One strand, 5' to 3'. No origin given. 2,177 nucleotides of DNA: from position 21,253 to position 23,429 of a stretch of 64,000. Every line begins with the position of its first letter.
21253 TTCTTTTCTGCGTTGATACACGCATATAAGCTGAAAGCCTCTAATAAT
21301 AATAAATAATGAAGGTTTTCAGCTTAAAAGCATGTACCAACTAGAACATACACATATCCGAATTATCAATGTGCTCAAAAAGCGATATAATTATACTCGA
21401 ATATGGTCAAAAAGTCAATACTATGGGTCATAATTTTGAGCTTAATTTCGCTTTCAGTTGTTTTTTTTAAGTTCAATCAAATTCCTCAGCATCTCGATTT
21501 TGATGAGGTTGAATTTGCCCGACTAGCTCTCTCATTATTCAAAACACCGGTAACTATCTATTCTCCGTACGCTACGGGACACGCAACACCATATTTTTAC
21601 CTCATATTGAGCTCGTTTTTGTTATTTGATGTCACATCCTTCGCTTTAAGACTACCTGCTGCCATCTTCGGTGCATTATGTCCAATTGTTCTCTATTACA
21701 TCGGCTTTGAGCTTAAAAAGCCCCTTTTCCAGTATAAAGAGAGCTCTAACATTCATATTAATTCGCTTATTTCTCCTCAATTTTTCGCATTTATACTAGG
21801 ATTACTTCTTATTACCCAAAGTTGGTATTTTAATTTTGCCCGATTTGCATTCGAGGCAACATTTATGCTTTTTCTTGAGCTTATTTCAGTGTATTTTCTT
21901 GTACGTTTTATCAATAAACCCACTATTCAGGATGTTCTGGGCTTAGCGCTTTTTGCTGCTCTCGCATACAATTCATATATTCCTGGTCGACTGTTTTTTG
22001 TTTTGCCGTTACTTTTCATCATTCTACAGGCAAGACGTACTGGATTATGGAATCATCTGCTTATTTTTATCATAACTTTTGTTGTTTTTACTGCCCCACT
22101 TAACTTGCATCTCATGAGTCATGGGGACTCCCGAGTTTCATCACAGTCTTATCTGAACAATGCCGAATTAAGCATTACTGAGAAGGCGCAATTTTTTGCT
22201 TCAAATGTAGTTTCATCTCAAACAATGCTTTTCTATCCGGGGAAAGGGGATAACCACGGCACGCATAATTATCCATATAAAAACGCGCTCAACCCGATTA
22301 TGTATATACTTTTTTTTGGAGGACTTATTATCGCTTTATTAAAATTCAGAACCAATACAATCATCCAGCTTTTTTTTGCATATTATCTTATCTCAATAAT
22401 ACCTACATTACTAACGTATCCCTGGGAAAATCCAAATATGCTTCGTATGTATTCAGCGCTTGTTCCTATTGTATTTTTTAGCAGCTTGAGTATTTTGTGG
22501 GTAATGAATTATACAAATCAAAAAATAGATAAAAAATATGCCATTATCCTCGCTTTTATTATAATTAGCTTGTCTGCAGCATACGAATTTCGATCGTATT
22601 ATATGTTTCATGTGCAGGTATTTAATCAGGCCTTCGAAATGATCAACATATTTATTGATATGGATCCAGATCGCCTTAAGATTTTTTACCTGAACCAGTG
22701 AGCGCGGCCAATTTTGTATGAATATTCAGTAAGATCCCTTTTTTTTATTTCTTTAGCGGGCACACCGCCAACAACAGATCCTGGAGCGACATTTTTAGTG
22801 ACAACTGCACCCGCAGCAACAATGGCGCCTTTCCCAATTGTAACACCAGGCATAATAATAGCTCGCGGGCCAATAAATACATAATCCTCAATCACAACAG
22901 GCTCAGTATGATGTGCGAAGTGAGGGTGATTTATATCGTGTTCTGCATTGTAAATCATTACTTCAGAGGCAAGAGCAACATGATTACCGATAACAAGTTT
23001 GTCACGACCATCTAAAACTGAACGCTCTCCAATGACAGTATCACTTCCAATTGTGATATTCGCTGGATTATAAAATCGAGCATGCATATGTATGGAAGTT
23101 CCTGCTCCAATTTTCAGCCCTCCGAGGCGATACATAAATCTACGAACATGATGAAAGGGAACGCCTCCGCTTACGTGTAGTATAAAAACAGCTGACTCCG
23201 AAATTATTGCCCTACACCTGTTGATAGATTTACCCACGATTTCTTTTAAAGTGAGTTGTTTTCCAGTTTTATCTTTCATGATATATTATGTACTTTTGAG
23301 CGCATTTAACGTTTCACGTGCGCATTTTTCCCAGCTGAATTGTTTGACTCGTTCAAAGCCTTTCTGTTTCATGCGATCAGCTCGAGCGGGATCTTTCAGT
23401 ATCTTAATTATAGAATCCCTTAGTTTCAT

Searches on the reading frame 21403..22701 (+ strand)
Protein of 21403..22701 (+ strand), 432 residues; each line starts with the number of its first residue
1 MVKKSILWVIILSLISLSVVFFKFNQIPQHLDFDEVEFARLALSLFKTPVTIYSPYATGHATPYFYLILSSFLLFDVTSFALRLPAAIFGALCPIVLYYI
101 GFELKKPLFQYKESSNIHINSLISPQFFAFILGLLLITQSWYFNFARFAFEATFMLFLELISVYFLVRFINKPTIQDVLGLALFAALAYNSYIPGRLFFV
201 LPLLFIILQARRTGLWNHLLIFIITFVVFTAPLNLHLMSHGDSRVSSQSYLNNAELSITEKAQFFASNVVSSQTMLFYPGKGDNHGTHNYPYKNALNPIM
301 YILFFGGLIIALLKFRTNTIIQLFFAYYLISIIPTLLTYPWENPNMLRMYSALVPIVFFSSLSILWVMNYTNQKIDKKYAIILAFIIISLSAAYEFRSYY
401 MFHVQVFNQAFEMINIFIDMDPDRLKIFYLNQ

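Call 5: search_protein_families(library=pfam, proteins=[window:21403-22701:+], max_evalue=1)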
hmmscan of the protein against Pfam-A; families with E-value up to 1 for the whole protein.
window:21403-22701:+ (432 aa): 1 family
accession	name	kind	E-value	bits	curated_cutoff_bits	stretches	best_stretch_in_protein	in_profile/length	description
PF13231.12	PMT_2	-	9.9e-05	23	26.1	2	132-228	55-152/160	Dolichyl-phosphate-mannose-protein mannosyltransferase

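Call 64: search_solved_structures(query=window:21403-22701:+, max_evalue=1)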
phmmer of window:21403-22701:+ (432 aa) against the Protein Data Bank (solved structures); distinct sequences matched with E-value up to 1: 0.

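Call 65: search_protein_families(library=ncbifam, proteins=[window:21403-22701:+], max_evalue=0.001)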
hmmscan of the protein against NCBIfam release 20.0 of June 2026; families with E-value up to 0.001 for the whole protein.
window:21403-22701:+ (432 aa): 0 families

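Call 74: find_homologous_proteins(query=window:21403-22701:+, max_evalue=1e-30)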
Query window:21403-22701:+ (432 aa): 473 proteins with E <= 1e-30 among 8000 candidates; the best 120 are listed.
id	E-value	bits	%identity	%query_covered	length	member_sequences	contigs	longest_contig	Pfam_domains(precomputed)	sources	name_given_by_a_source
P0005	1.7e-275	932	100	100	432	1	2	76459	-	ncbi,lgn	-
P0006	3.5e-166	572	73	83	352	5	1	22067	PF13231.13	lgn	-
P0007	1.6e-155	537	59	100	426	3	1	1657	PF13231.13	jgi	jgi:hypothetical protein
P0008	2.5e-135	470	52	100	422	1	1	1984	PF13231.13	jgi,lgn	-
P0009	3.7e-113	397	48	100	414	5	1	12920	PF13231.13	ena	-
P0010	6.1e-110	386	47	99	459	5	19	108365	PF13231.13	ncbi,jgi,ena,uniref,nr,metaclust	ncbi:hypothetical protein A3H80_00140 [Candidatus Roizmanbacteria bacterium RIFCSPLOWO2_02_FULL_37_1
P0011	1.8e-109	385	58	69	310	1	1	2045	-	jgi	jgi:hypothetical protein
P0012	6.5e-102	360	45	96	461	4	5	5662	-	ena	-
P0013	3.3e-97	345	43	96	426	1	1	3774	PF13231.13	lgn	-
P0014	3.6e-95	338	44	95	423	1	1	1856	PF13231.13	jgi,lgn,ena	-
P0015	5.7e-95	337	43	95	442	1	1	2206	PF13231.13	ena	-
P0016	6.8e-94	334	44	95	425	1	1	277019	PF13231.13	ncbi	-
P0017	1.7e-93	332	43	95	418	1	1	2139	PF13231.13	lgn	-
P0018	3.0e-93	331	47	95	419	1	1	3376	PF13231.13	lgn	-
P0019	5.0e-93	331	45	95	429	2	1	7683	PF13231.13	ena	-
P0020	6.4e-93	330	43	95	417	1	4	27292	PF13231.13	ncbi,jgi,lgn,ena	-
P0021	6.9e-93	330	44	91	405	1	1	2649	PF13231.13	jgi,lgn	-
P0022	1.3e-92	329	43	94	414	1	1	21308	PF13231.13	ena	-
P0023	1.3e-92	329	42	97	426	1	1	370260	PF13231.13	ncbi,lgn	-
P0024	2.0e-92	329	44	95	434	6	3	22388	PF13231.13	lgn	-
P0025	2.5e-92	328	45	95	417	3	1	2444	PF13231.13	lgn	-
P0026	4.3e-92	328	45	94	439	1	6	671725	PF13231.13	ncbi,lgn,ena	-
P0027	4.8e-92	328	42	97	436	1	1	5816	PF13231.13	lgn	-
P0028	5.3e-92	327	43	97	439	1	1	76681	PF13231.13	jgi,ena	-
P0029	1.5e-91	326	43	95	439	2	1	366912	PF13231.13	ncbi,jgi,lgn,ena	ncbi:MAG: glycosyltransferase family 39 protein [Patescibacteria group bacterium]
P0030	1.9e-91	326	41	96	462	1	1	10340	PF13231.13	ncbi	-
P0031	2.5e-91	325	44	95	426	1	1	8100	PF13231.13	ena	-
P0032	5.2e-91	324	44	94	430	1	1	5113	PF13231.13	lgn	-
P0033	5.2e-91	324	44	95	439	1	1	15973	PF13231.13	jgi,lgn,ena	-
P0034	5.5e-91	324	44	94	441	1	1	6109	PF13231.13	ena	-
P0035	5.7e-91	324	45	89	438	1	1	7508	PF13231.13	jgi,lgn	-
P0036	1.0e-90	323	43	95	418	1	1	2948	PF13231.13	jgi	-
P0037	1.1e-90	323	42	95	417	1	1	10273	PF13231.13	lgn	-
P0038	1.9e-90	322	43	91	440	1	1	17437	PF13231.13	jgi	jgi:4-amino-4-deoxy-L-arabinose transferase-like glycosyltransferase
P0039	2.5e-90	322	43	98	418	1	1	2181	PF13231.13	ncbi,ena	-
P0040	3.0e-90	322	41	97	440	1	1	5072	PF13231.13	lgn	-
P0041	3.3e-90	321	43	94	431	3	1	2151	PF13231.13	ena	-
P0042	6.6e-90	320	43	97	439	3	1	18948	PF13231.13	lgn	-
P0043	8.4e-90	320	45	95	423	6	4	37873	PF02366.25,PF13231.13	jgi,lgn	jgi:4-amino-4-deoxy-L-arabinose transferase-like glycosyltransferase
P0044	1.4e-89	319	44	94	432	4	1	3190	PF13231.13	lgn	-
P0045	1.8e-89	319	43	93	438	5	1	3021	PF13231.13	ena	-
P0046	2.1e-89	319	43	96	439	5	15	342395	PF13231.13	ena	-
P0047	2.2e-89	319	43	95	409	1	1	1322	PF13231.13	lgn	-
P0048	2.3e-89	319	44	95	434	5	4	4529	PF13231.13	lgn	-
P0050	2.6e-89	319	44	94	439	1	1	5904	PF13231.13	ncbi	-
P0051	5.3e-89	317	43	94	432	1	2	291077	PF13231.13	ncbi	-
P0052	5.5e-89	317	44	94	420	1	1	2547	PF13231.13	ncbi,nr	ncbi:glycosyltransferase family 39 protein [Candidatus Roizmanbacteria bacterium]|nr:glycosyltransfe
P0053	5.7e-89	317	43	95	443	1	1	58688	PF13231.13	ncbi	-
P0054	7.1e-89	317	44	93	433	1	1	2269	PF13231.13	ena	-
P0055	1.2e-88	316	45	95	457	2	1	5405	PF13231.13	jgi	jgi:4-amino-4-deoxy-L-arabinose transferase-like glycosyltransferase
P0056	1.4e-88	316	44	91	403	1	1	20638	PF13231.13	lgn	-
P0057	1.4e-88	316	43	95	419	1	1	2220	PF13231.13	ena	-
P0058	1.7e-88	316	44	94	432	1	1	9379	PF13231.13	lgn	-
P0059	1.7e-88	316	43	94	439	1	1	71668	PF13231.13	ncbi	ncbi:MAG: glycosyltransferase family 39 protein [bacterium]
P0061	1.9e-88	316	45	95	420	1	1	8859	PF13231.13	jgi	jgi:4-amino-4-deoxy-L-arabinose transferase-like glycosyltransferase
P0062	2.2e-88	315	44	94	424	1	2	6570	PF13231.13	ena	-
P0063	2.2e-88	315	43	91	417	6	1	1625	PF13231.13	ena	-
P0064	2.6e-88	315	45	91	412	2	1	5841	PF13231.13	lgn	-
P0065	3.1e-88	315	42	98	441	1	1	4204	PF13231.13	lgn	-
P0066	3.1e-88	315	43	95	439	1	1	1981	PF13231.13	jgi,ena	-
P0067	3.6e-88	315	43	91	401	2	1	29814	PF13231.13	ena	-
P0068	4.2e-88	315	42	97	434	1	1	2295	PF13231.13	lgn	-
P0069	4.8e-88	314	41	98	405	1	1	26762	PF13231.13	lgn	-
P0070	5.4e-88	314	42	95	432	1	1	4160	PF13231.13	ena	-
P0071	6.0e-88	314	45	95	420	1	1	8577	PF13231.13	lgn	-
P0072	7.4e-88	314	45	95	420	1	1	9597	PF13231.13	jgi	jgi:4-amino-4-deoxy-L-arabinose transferase-like glycosyltransferase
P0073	1.1e-87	313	43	96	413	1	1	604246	PF13231.13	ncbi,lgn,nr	ncbi:glycosyltransferase family 39 protein [Candidatus Roizmanbacteria bacterium]|nr:glycosyltransfe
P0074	1.2e-87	313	43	95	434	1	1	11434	PF13231.13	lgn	-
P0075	1.6e-87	313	44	91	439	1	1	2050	PF13231.13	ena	-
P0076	1.7e-87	313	43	94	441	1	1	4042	PF13231.13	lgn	-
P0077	1.7e-87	313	43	95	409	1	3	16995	PF13231.13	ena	-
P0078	1.8e-87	312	44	94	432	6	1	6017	PF13231.13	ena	-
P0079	1.8e-87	312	45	95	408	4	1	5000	PF13231.13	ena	-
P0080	1.9e-87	312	43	91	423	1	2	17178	PF13231.13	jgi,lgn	-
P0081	1.9e-87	312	44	95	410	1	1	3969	PF13231.13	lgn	-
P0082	2.1e-87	312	43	91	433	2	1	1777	PF13231.13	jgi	-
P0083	2.2e-87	312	42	96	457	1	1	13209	PF13231.13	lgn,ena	-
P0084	2.5e-87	312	44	95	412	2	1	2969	PF13231.13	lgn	-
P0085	3.1e-87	312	43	95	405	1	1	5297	PF02366.25,PF13231.13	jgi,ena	jgi:4-amino-4-deoxy-L-arabinose transferase-like glycosyltransferase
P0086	3.3e-87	312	43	95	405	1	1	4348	PF02366.25,PF13231.13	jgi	-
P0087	3.8e-87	311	45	91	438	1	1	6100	PF13231.13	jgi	-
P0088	3.9e-87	311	44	91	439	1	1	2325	PF13231.13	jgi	-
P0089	4.2e-87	311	44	92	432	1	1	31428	PF13231.13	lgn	-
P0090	4.9e-87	311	43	91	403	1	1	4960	PF13231.13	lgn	-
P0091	4.9e-87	311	41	96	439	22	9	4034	PF13231.13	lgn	-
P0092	5.1e-87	311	41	96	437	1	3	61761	PF13231.13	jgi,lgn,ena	-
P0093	5.5e-87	311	44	94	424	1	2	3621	PF13231.13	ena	-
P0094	5.9e-87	311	43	94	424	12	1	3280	PF13231.13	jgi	-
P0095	6.0e-87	311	42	95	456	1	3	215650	PF13231.13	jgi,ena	-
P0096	6.2e-87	311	44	91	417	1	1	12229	PF13231.13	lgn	-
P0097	6.8e-87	311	40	100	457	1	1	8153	PF13231.13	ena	-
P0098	7.1e-87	311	43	95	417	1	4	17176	PF13231.13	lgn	-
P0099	7.8e-87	310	44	91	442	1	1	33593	PF13231.13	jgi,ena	-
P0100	7.9e-87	310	45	91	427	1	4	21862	PF13231.13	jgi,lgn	-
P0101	9.0e-87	310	42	90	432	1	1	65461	PF13231.13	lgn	-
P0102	9.1e-87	310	45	91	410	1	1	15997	PF13231.13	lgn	-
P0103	9.4e-87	310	43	96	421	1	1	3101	PF13231.13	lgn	-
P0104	1.0e-86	310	42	95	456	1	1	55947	PF13231.13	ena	-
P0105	1.1e-86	310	44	94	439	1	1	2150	PF13231.13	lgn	-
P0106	1.1e-86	310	43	94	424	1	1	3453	PF13231.13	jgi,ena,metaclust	metaclust:\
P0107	1.3e-86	310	43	95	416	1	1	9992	PF13231.13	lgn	-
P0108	1.8e-86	309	42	98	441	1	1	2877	PF13231.13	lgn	-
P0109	2.2e-86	309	42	95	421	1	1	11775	PF13231.13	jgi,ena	-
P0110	2.3e-86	309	44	96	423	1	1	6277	PF02366.25,PF13231.13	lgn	-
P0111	2.4e-86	309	42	94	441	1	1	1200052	PF13231.13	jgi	jgi:hypothetical protein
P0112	2.5e-86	309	42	95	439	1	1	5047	PF13231.13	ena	-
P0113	2.6e-86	309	43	94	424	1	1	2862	PF13231.13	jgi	-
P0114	3.0e-86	308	43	94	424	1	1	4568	PF13231.13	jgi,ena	-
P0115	3.7e-86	308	42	94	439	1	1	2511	PF13231.13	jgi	jgi:4-amino-4-deoxy-L-arabinose transferase-like glycosyltransferase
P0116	4.0e-86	308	41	95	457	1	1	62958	PF13231.13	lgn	-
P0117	4.6e-86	308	41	97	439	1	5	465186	PF13231.13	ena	-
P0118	4.6e-86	308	43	94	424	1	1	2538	PF13231.13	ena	-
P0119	4.7e-86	308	43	95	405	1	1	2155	PF02366.25,PF13231.13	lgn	-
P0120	4.8e-86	308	40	91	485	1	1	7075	PF13231.13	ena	-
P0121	5.0e-86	308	43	94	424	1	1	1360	PF13231.13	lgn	-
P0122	5.6e-86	308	44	94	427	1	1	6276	PF13231.13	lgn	-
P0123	6.8e-86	307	39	98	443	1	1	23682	PF13231.13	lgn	-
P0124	1.0e-85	307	42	95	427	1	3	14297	PF13231.13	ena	-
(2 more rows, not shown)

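Call 75: find_encoding_contigs(protein=P0011, flank=5000, max_places=3)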
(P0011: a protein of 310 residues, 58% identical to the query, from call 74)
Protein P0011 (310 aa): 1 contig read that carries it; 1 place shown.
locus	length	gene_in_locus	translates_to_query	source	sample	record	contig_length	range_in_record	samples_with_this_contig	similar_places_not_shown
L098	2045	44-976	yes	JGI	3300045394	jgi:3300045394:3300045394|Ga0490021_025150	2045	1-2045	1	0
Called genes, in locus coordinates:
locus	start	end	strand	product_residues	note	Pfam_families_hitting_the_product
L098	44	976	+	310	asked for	-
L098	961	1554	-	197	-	PF25087:GMPPB_C (faint), PF00132:Hexapep, PF14602:Hexapep_2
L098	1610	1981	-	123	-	PF01807:Zn_ribbon_DnaG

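Call 76: find_encoding_contigs(protein=P0007, flank=5000, max_places=3)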
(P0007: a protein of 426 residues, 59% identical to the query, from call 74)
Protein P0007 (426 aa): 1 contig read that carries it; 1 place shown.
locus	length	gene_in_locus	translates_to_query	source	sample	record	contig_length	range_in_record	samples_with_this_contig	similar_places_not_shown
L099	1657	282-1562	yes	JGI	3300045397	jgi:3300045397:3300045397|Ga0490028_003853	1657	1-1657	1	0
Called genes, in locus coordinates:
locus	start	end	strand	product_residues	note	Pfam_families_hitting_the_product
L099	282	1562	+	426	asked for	PF13231:PMT_2 (weak)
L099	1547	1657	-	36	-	?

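Call 77: find_encoding_contigs(protein=P0008, flank=5000, max_places=3)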
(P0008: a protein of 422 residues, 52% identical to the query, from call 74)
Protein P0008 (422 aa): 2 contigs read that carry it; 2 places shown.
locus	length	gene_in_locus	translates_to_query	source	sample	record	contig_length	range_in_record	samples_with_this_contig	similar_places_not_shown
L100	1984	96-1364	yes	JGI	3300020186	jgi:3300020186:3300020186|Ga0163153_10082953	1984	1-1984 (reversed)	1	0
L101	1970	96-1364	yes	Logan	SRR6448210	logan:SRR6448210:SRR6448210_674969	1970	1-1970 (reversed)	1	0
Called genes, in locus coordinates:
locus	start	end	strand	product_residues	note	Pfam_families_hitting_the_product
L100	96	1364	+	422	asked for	PF13231:PMT_2 (weak)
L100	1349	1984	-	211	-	?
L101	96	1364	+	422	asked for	PF13231:PMT_2 (weak)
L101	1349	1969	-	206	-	?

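Call 78: find_encoding_contigs(protein=P0009, flank=6000, max_places=3)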
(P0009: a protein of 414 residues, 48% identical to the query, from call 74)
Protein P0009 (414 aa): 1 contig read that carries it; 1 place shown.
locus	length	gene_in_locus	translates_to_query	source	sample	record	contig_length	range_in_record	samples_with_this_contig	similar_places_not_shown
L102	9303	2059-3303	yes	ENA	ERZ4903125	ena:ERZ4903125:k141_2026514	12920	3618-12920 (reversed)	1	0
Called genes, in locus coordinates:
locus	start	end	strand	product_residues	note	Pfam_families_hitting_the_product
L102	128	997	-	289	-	-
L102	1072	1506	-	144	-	-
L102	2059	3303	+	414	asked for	PF13231:PMT_2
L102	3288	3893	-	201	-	PF00132:Hexapep, PF14602:Hexapep_2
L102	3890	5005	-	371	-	PF13439:Glyco_transf_4, PF20706:GT4-conflict, PF00534:Glycos_transf_1, PF13692:Glyco_trans_1_4, PF13524:Glyco_trans_1_2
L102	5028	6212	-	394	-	PF13439:Glyco_transf_4 (weak), PF00534:Glycos_transf_1, PF13692:Glyco_trans_1_4, PF13524:Glyco_trans_1_2 (weak)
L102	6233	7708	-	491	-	PF02366:PMT (weak), PF13231:PMT_2 (weak)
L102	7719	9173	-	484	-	-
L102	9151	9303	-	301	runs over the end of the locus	PF13641:Glyco_tranf_2_3, PF00535:Glycos_transf_2, PF10111:Glyco_tranf_2_2 (faint)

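Call 80: find_encoding_contigs(protein=P0010, flank=6000, max_places=3)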
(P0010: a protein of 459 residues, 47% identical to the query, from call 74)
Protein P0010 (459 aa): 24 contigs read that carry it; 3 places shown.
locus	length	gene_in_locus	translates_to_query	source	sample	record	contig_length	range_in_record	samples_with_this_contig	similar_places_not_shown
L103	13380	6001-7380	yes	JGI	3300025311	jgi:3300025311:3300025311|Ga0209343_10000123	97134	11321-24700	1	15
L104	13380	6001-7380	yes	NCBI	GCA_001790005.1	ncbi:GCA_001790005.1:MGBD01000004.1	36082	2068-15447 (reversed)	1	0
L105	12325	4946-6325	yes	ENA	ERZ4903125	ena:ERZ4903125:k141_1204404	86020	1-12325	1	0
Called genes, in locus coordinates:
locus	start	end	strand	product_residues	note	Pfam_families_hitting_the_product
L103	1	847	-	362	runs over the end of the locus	PF00483:NTP_transferase, PF12804:NTP_transf_3 (weak), PF22640:ManC_GMP_beta-helix (faint)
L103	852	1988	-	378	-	PF13439:Glyco_transf_4, PF00534:Glycos_transf_1, PF13692:Glyco_trans_1_4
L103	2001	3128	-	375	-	PF13439:Glyco_transf_4 (weak), PF00534:Glycos_transf_1, PF13692:Glyco_trans_1_4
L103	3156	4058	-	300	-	PF00535:Glycos_transf_2, PF10111:Glyco_tranf_2_2, PF13641:Glyco_tranf_2_3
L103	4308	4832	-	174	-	-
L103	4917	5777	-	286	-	-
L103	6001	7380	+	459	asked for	PF13231:PMT_2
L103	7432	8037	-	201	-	PF25087:GMPPB_C (faint), PF00132:Hexapep, PF14602:Hexapep_2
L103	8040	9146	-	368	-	PF13439:Glyco_transf_4, PF20706:GT4-conflict, PF00534:Glycos_transf_1, PF13692:Glyco_trans_1_4, PF13524:Glyco_trans_1_2 (weak)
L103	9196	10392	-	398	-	PF00534:Glycos_transf_1, PF13692:Glyco_trans_1_4, PF13524:Glyco_trans_1_2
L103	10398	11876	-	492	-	PF13231:PMT_2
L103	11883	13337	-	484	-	PF04932:Wzy_C (weak)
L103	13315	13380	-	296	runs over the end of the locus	PF00535:Glycos_transf_2, PF10111:Glyco_tranf_2_2 (weak), PF13641:Glyco_tranf_2_3, PF13712:Glyco_tranf_2_5 (faint)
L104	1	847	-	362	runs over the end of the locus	PF00483:NTP_transferase, PF12804:NTP_transf_3 (weak), PF22640:ManC_GMP_beta-helix (faint)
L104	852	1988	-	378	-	PF13439:Glyco_transf_4, PF00534:Glycos_transf_1, PF13692:Glyco_trans_1_4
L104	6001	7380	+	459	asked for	PF13231:PMT_2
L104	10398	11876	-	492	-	PF13231:PMT_2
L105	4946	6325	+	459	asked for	PF13231:PMT_2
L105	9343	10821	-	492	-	PF13231:PMT_2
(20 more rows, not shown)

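Call 92: search_protein_families(library=pfam, proteins=[L103:4917-5777:-, L103:4308-4832:-, L102:1072-1506:-, L102:128-997:-], max_evalue=0.1)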
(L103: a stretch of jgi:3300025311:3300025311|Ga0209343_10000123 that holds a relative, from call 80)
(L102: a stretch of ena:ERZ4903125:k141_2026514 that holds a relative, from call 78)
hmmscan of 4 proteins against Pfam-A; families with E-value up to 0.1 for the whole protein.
L103:4917-5777:- (286 aa): 0 families

L103:4308-4832:- (174 aa): 0 families

L102:1072-1506:- (144 aa): 0 families

L102:128-997:- (289 aa): 0 families

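Call 98: find_encoding_contigs(protein=P0016, flank=5000, max_places=1)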
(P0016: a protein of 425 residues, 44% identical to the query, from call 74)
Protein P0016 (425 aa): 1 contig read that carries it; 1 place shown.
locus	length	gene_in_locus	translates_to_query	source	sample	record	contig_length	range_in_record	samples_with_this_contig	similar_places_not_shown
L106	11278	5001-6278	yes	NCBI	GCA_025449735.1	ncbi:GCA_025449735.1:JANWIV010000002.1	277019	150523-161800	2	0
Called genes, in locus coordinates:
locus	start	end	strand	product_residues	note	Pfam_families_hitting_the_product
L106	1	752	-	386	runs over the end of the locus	PF13439:Glyco_transf_4, PF00534:Glycos_transf_1, PF13692:Glyco_trans_1_4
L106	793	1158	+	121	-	-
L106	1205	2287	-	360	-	PF13439:Glyco_transf_4, PF00534:Glycos_transf_1, PF13692:Glyco_trans_1_4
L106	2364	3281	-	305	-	PF13641:Glyco_tranf_2_3, PF00535:Glycos_transf_2, PF10111:Glyco_tranf_2_2, PF13632:Glyco_trans_2_3 (weak)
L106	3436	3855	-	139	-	-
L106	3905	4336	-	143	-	-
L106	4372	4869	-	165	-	-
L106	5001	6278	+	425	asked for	PF13231:PMT_2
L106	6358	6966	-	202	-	PF00132:Hexapep, PF14602:Hexapep_2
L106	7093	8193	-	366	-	PF13439:Glyco_transf_4, PF20706:GT4-conflict, PF00534:Glycos_transf_1, PF13692:Glyco_trans_1_4, PF13524:Glyco_trans_1_2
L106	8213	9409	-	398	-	PF13439:Glyco_transf_4, PF00534:Glycos_transf_1, PF13692:Glyco_trans_1_4, PF13524:Glyco_trans_1_2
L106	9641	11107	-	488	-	PF13231:PMT_2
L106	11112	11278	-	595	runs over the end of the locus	PF04932:Wzy_C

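Call 99: find_encoding_contigs(protein=P0026, flank=5000, max_places=1)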
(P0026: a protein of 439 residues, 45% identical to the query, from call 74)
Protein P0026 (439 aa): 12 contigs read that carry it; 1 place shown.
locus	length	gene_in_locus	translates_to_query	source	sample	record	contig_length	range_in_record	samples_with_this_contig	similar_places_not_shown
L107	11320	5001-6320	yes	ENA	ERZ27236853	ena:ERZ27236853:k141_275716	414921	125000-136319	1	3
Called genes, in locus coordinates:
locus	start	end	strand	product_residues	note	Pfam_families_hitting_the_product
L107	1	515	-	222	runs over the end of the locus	PF02463:SMC_N (weak), PF00005:ABC_tran, PF13304:AAA_21 (faint)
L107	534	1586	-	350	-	PF25990:Beta-barrel_YknX, PF25989:YknX_C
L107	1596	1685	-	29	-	-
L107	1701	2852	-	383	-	-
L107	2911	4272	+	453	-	PF13231:PMT_2 (weak)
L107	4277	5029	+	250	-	PF00535:Glycos_transf_2, PF10111:Glyco_tranf_2_2 (weak)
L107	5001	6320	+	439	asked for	PF13231:PMT_2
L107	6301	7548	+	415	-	PF13231:PMT_2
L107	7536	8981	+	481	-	PF13231:PMT_2 (weak)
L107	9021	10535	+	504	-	PF13231:PMT_2 (weak)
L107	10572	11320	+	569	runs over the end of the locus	-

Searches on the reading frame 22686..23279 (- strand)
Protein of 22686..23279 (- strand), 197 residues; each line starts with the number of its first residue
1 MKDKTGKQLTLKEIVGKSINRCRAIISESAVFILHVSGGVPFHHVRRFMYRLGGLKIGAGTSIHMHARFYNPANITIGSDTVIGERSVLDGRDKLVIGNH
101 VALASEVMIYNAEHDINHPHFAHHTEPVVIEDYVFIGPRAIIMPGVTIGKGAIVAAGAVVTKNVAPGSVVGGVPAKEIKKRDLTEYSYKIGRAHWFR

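Call 65: search_protein_families(library=ncbifam, proteins=[window:22686-23279:-], max_evalue=0.001)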
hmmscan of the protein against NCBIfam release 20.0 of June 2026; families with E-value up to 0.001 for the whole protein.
window:22686-23279:- (197 aa): 39 families (the best 25 are shown)
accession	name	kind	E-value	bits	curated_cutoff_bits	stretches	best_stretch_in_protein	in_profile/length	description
NF007797.0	PRK10502.1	subfamily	1e-30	106.7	192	1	41-182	39-180/183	WcaF family extracellular polysaccharide biosynthesis acetyltransferase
NF038307.1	EPS_acetyl_HpsU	equivalog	4.5e-23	81.8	305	1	41-180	38-177/178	hormogonium polysaccharide biosynthesis acetyltransferase HpsU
TIGR03532.1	DapD_Ac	equivalog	1.8e-19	70.3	231.75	1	57-182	101-215/231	2,3,4,5-tetrahydropyridine-2,6-dicarboxylate N-acetyltransferase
NF007499.0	PRK10092.1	equivalog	2.4e-19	69.9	314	1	91-180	90-182/183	maltose O-acetyltransferase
TIGR04008.1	WcaF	equivalog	1.4e-18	67.5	326.3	1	43-181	40-178/180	colanic acid biosynthesis acetyltransferase WcaF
NF058585.1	HptprglPActTf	PfamEq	2.9e-18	66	300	1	127-183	106-162/172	heptaprenylglyceryl phosphate O-acetyltransferase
TIGR03308.1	phn_thr-fam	hypoth_equivalog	3.8e-18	66.1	201.65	1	110-196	90-177/204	phosphonate metabolim protein, transferase hexapeptide repeat family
NF000311.1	Vat_ABCDEFH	equivalog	1.9e-17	63.5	300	1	129-195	112-178/201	Vat family streptogramin A O-acetyltransferase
NF033468.1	stregram_VatI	exception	5.1e-17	62.3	415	1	128-187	113-172/208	streptogramin A O-acetyltransferase Vat(I)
NF000490.1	chloram_CatB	equivalog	1.1e-16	60.8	350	1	127-182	110-165/210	type B chloramphenicol O-acetyltransferase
TIGR03570.1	NeuD_NnaD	subfamily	8.4e-16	58.2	160.8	1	56-176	83-202/202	NeuD/PglB/VioB family sugar acetyltransferase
NF007240.0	PRK09677.1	equivalog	8.8e-16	58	243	1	68-184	59-187/192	putative lipopolysaccharide biosynthesis O-acetyl transferase WbbJ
NF000504.1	stregram_VatH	exception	4.2e-15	56.2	475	1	129-182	119-172/216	streptogramin A O-acetyltransferase Vat(H)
NF007076.0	PRK09527.1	equivalog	1.1e-14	54.4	347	1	95-184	96-191/203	galactoside O-acetyltransferase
NF000101.1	stregram_VatA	exception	5.1e-14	52.4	450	1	129-181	120-172/219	streptogramin A O-acetyltransferase Vat(A)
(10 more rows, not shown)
